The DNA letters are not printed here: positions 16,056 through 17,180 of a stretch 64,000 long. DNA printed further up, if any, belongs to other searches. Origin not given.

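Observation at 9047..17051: Eight tandem paralogues of an unrecognised two-TM envelope protein family, with a J-domain gene embedded in the array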

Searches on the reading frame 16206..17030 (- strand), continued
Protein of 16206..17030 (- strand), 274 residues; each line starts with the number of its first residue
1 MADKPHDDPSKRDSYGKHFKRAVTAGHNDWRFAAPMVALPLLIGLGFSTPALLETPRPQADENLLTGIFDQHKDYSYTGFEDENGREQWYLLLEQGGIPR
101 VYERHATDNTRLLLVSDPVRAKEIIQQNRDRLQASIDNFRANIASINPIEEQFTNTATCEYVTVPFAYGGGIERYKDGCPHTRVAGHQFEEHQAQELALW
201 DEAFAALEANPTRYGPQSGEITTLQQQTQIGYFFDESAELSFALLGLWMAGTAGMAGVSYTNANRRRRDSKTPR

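Call 79: find_related_loci(query=P0052, collection=metagenome_contigs, flank=10000)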
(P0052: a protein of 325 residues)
Query P0052 (325 aa) in metagenome_contigs; peptide patterns used: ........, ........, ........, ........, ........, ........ (x = any residue, [..] = any of these).
101 stretches matched a pattern, but none encodes a relative of the query by tblastn (E <= 1e-3).
